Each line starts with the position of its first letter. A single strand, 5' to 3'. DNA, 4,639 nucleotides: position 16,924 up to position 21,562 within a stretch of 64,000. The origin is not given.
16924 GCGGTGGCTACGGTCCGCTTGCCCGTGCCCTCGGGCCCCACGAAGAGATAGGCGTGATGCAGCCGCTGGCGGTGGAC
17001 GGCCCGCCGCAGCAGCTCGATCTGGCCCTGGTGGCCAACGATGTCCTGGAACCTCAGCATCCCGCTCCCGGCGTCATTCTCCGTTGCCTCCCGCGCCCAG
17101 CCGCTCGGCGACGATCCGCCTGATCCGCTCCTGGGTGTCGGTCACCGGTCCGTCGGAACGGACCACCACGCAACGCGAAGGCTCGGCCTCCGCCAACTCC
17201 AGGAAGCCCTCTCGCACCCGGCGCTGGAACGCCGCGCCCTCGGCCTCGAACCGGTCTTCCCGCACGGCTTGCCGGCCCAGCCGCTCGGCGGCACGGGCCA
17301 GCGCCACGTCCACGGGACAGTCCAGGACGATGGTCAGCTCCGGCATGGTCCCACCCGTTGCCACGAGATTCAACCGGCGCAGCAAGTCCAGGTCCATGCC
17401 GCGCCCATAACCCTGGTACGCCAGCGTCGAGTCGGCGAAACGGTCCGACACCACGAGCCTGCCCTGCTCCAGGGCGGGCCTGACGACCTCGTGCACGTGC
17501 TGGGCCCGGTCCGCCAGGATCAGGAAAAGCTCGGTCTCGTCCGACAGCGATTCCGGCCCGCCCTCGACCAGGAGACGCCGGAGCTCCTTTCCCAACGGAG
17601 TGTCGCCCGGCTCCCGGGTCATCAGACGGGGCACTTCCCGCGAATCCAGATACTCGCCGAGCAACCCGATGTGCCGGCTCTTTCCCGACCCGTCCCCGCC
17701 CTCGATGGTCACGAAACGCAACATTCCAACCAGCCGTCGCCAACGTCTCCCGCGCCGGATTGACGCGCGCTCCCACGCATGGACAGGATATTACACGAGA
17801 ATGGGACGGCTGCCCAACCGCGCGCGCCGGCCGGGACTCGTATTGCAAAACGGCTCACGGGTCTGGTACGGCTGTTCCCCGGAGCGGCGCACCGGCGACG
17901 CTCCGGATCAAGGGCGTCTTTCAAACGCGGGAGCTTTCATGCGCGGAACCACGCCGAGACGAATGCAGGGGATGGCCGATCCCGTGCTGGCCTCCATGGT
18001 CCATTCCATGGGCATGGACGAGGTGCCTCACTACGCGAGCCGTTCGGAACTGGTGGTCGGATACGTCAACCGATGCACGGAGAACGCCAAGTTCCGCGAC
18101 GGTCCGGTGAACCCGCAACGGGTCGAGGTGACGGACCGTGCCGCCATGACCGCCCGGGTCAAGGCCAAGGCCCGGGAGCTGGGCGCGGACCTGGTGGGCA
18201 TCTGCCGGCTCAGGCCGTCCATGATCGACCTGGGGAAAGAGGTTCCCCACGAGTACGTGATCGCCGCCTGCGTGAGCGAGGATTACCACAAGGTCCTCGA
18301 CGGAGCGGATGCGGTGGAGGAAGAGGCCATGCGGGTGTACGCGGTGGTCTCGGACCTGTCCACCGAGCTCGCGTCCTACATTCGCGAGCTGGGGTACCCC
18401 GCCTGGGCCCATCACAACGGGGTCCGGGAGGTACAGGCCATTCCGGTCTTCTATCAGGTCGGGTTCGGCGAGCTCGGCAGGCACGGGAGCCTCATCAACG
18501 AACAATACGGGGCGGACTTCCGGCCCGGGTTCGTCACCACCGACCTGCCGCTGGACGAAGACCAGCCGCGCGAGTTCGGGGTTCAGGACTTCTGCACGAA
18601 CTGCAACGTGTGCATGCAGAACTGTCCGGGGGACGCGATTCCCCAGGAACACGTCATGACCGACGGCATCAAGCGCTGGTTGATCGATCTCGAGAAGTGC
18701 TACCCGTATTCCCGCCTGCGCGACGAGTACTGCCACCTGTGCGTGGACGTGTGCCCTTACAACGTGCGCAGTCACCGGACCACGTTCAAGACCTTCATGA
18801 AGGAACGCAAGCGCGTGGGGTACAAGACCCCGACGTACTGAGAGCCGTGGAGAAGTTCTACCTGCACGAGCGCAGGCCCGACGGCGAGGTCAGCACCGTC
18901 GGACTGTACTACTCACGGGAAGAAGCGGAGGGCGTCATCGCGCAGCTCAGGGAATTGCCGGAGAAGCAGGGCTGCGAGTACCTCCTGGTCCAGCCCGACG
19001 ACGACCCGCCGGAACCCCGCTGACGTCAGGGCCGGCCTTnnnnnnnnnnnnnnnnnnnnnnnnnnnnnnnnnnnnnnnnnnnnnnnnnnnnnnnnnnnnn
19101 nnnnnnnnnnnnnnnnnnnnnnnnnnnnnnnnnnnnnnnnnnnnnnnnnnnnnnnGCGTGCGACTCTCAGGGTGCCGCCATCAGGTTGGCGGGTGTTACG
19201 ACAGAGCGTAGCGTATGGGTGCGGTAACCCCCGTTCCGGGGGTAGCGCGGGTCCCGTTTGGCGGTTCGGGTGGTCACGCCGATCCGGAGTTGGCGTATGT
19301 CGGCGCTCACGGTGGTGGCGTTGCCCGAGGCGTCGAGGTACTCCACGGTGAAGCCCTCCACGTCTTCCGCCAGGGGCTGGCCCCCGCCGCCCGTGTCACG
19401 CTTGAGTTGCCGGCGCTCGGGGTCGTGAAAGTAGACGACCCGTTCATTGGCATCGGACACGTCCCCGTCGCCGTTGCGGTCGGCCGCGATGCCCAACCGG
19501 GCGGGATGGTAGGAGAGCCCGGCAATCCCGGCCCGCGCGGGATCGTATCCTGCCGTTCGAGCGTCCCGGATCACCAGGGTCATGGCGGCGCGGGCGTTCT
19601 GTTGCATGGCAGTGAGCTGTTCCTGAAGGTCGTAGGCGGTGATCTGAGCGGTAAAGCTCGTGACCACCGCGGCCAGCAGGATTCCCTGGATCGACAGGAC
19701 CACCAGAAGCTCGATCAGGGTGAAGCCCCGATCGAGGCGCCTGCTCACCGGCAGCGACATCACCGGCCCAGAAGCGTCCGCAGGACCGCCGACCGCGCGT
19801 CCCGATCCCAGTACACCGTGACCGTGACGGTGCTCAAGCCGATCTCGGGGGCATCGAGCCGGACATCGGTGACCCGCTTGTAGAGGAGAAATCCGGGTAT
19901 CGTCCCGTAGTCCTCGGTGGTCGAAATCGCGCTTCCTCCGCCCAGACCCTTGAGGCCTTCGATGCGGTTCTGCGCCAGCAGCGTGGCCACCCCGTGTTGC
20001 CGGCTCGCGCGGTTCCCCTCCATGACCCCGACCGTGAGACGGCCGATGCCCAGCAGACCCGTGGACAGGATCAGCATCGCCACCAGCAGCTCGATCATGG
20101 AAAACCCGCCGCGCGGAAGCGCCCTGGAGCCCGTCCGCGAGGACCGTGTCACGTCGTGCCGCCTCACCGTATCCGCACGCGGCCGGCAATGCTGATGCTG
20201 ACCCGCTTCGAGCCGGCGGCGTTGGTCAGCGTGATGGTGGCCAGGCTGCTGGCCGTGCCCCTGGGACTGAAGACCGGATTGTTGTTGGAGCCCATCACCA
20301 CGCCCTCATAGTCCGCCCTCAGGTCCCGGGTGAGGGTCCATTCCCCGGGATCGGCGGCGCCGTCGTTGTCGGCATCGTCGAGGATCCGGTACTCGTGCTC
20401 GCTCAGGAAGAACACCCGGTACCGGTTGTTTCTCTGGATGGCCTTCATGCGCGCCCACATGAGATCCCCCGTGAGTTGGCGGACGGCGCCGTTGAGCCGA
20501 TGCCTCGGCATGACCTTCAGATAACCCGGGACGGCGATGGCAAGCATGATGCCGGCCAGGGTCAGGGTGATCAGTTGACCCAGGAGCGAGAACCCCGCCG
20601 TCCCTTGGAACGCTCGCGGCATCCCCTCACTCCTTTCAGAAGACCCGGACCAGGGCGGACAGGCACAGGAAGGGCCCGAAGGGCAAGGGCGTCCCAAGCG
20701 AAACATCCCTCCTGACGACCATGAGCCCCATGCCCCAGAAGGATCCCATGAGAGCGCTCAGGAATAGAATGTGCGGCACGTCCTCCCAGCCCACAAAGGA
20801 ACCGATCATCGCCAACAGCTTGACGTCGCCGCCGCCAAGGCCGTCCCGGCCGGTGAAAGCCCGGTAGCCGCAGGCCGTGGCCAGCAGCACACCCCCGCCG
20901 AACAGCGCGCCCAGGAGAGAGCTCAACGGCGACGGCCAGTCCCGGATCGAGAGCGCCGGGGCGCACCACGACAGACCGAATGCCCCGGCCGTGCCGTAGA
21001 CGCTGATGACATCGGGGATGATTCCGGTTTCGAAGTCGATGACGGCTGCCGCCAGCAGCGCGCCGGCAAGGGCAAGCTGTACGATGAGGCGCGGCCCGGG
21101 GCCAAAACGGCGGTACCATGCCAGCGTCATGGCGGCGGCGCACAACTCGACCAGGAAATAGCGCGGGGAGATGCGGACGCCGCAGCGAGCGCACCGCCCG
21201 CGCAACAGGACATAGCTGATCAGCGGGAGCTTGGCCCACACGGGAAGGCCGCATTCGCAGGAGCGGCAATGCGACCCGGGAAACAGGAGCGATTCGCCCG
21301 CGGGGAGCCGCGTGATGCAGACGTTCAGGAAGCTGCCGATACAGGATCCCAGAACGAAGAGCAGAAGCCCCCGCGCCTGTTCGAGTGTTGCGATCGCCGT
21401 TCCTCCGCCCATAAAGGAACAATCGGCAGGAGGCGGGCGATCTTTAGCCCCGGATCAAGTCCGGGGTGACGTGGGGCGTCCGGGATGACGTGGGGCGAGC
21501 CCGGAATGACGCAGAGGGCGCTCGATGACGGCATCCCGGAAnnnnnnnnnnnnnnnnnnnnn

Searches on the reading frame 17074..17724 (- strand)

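Call 90: search_protein_families(library=pfam, proteins=[window:17074-17724:-], max_evalue=0.0001)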
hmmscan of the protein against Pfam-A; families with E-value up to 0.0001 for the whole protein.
window:17074-17724:- (216 aa): 1 family
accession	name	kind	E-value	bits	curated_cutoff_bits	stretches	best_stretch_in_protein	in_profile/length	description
PF02223.23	Thymidylate_kin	-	2.1e-45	155.2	27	1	7-201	1-185/185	Thymidylate kinase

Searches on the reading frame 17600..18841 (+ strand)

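Call 18: search_protein_families(library=pfam, proteins=[window:17600-18841:+], max_evalue=0.00001)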
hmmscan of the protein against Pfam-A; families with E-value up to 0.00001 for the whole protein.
window:17600-18841:+ (413 aa): 3 families
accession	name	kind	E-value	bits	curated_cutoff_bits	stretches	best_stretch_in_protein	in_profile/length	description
PF12838.12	Fer4_7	-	7.6e-09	36.3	27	1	332-389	2-52/52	4Fe-4S dicluster domain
PF13484.11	Fer4_16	-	1.2e-06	29.6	30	1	332-388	2-66/66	4Fe-4S double cluster binding domain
PF00037.32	Fer4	-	1.9e-06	27.9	21.1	0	329-347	5-23/24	4Fe-4S binding domain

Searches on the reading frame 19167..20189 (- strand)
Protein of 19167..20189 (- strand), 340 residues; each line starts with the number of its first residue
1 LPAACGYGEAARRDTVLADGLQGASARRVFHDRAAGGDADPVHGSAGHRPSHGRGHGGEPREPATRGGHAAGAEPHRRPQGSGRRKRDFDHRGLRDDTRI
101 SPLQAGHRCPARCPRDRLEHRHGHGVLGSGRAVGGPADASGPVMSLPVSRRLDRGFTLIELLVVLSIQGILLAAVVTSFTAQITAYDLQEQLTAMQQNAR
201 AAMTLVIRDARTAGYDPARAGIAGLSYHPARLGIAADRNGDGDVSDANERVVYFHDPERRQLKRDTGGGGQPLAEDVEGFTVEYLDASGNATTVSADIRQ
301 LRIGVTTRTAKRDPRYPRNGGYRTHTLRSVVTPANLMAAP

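Call 76: search_protein_families(library=pfam, proteins=[window:19167-20189:-], max_evalue=0.001)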
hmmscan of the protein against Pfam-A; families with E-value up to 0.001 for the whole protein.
window:19167-20189:- (340 aa): 1 family
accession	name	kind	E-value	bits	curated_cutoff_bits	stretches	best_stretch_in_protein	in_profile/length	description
PF07963.17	N_methyl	-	3.3e-07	30.1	21.2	1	151-175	2-26/27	Prokaryotic N-terminal methylation motif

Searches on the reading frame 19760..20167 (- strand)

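Call 8: search_protein_families(library=ncbifam, proteins=[window:19760-20167:-], max_evalue=0.00001)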
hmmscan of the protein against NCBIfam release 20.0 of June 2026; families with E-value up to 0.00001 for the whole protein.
window:19760-20167:- (135 aa): 1 family
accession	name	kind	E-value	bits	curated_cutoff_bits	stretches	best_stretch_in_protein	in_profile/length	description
TIGR02523.1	type_IV_pilV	equivalog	1e-08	35.7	52.2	1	21-72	3-54/139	type IV pilus modification protein PilV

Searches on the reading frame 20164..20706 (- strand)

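Call 8: search_protein_families(library=ncbifam, proteins=[window:20164-20706:-], max_evalue=0.00001)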
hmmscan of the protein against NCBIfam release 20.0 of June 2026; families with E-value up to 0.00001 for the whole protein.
window:20164-20706:- (180 aa): 1 family
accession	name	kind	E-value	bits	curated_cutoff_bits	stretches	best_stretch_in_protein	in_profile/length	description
NF007800.0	PRK10506.1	equivalog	1.3e-10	41.3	158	1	34-179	6-151/163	prepilin peptidase-dependent protein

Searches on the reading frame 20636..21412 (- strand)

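Call 8: search_protein_families(library=ncbifam, proteins=[window:20636-21412:-], max_evalue=0.00001)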
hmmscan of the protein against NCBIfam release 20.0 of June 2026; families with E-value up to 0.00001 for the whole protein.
window:20636-21412:- (258 aa): 0 families

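Call 90: search_protein_families(library=pfam, proteins=[window:20636-21412:-], max_evalue=0.0001)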
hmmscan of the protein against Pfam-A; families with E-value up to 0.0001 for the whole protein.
window:20636-21412:- (258 aa): 2 families
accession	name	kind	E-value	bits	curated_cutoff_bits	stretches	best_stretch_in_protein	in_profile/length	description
PF06750.18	A24_N_bact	-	6.8e-29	100.2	23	1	20-102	1-83/84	Bacterial Peptidase A24 N-terminal domain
PF01478.23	Peptidase_A24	-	4.4e-18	66.1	26.5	1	114-227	2-103/104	Type IV leader peptidase family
